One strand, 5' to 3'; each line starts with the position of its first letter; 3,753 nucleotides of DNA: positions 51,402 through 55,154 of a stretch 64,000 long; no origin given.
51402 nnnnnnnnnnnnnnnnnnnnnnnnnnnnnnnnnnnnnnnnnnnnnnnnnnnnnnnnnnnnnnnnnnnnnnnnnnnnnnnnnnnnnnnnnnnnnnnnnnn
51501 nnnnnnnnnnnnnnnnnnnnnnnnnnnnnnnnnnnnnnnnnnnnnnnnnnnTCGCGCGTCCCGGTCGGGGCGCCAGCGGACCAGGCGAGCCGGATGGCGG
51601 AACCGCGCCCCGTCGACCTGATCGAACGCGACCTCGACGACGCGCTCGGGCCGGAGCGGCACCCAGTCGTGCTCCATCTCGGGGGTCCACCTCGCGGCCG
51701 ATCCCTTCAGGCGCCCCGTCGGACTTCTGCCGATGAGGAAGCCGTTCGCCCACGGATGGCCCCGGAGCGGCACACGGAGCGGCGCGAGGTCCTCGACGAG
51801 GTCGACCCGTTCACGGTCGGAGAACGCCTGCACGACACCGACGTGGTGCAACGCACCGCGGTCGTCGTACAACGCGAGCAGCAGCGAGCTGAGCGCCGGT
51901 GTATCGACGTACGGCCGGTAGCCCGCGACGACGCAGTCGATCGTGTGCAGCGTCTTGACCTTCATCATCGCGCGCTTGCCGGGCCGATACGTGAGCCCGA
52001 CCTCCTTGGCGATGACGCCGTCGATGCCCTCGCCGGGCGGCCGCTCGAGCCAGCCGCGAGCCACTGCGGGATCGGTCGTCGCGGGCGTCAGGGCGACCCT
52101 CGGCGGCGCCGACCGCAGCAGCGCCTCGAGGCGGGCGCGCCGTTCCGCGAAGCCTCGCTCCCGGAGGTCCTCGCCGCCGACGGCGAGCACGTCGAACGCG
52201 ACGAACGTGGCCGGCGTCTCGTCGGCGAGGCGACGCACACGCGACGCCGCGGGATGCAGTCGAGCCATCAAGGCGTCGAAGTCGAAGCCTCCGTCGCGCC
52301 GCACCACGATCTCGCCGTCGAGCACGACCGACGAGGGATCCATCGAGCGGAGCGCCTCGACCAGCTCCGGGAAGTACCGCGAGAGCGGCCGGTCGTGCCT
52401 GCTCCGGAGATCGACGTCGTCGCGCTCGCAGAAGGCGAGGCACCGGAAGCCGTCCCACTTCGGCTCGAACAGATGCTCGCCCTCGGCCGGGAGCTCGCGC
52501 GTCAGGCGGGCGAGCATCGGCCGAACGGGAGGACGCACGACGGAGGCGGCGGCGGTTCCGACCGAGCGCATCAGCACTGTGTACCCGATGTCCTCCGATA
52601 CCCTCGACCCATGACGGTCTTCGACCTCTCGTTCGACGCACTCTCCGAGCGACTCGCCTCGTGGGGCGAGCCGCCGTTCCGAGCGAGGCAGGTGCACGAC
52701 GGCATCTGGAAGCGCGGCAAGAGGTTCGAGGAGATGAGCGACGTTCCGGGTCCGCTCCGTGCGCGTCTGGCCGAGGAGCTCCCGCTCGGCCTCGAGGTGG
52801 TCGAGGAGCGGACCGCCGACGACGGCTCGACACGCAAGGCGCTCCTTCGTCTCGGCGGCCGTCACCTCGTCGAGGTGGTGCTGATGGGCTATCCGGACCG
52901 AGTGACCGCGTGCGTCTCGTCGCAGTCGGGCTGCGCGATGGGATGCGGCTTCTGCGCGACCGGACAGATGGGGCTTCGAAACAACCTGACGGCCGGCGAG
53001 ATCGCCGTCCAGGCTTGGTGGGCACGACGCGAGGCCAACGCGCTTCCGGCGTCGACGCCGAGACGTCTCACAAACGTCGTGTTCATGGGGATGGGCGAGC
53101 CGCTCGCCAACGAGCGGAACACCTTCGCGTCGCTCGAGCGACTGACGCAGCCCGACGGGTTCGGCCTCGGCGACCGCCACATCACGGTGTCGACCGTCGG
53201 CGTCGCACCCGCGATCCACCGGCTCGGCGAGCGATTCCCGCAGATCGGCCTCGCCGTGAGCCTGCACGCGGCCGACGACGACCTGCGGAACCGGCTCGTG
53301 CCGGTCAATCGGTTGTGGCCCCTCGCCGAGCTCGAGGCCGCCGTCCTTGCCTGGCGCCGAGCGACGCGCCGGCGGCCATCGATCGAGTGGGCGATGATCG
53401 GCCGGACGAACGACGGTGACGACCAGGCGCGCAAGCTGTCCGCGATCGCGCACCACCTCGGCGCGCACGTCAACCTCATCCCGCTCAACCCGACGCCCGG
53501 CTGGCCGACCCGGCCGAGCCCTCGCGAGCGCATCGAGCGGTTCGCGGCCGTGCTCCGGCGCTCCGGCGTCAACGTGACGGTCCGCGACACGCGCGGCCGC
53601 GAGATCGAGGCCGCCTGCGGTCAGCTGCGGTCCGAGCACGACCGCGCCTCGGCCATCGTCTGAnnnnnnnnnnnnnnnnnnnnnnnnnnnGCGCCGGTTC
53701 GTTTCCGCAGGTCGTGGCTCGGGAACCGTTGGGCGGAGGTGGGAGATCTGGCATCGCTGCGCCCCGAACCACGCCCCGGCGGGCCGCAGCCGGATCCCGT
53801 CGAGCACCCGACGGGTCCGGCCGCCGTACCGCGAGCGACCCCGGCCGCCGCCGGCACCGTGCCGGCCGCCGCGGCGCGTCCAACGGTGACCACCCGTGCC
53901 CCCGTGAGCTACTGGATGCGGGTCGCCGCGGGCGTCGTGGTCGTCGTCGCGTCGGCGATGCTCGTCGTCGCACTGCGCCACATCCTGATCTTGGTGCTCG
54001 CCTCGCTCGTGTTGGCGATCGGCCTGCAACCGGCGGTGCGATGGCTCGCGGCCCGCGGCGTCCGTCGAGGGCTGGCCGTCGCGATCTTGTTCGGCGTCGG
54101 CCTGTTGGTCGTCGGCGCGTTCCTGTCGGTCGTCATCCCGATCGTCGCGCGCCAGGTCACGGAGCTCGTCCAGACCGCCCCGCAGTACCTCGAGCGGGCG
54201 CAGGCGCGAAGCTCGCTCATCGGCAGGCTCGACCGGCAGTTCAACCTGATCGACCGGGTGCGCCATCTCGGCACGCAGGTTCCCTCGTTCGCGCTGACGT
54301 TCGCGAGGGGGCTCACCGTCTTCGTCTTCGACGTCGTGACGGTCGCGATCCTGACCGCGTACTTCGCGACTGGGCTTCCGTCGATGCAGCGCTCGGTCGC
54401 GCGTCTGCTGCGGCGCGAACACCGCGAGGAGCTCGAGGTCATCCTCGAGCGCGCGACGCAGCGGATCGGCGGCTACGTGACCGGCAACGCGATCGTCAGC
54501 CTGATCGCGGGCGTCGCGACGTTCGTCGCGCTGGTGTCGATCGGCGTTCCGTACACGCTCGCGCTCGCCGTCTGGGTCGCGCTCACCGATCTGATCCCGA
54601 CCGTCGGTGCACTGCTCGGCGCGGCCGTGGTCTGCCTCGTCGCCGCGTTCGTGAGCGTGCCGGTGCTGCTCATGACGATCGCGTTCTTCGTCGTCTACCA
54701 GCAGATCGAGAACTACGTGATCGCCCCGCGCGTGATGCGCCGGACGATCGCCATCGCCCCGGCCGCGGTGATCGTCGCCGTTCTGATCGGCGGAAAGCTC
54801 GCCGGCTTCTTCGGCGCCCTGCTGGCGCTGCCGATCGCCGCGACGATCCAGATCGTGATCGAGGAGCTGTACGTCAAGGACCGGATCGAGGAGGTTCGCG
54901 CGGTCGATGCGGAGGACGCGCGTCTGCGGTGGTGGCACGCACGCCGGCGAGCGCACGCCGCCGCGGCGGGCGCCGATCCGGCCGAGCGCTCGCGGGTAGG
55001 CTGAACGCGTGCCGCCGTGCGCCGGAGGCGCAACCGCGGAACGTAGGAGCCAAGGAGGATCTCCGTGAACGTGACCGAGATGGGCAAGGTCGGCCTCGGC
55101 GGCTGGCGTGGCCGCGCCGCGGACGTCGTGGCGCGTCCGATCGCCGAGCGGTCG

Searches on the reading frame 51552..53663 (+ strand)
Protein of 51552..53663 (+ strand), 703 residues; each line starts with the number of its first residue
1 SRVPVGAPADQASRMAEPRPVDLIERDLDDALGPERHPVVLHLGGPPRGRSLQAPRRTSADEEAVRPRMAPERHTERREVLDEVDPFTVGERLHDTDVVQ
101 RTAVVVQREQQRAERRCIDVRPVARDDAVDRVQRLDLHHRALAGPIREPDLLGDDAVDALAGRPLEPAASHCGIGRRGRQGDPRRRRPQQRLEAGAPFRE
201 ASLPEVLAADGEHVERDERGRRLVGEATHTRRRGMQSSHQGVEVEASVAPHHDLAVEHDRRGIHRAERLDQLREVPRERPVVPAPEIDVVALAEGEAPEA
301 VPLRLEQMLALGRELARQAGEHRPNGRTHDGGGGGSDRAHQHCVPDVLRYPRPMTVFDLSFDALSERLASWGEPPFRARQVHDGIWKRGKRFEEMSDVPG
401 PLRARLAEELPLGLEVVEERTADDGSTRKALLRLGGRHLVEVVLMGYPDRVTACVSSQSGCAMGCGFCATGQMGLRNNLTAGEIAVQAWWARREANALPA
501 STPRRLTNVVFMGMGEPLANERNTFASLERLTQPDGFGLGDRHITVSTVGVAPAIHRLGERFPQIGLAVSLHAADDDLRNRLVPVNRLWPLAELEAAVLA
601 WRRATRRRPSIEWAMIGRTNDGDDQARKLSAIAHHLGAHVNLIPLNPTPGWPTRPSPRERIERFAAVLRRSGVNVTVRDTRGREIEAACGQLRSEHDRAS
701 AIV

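Call 43: search_protein_families(library=pfam, proteins=[window:51552-53663:+], max_evalue=0.0001)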
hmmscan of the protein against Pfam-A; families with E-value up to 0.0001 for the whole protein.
window:51552-53663:+ (703 aa): 2 families
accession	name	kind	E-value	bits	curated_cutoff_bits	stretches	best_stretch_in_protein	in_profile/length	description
PF04055.27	Radical_SAM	-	2.6e-08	34.7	29.5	1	456-583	2-118/166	Radical SAM superfamily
PF21016.3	RlmN_N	-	2.8e-08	33.8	24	1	357-409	4-57/60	Ribosomal RNA large subunit methyltransferase N-terminal domain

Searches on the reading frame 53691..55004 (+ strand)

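Call 43: search_protein_families(library=pfam, proteins=[window:53691-55004:+], max_evalue=0.0001)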
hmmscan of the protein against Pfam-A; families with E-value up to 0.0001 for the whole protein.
window:53691-55004:+ (437 aa): 1 family
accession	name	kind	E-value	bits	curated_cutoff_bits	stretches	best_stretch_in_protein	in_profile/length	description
PF01594.21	AI-2E_transport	-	1.5e-57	195.7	34.3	1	82-393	5-326/327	AI-2E family transporter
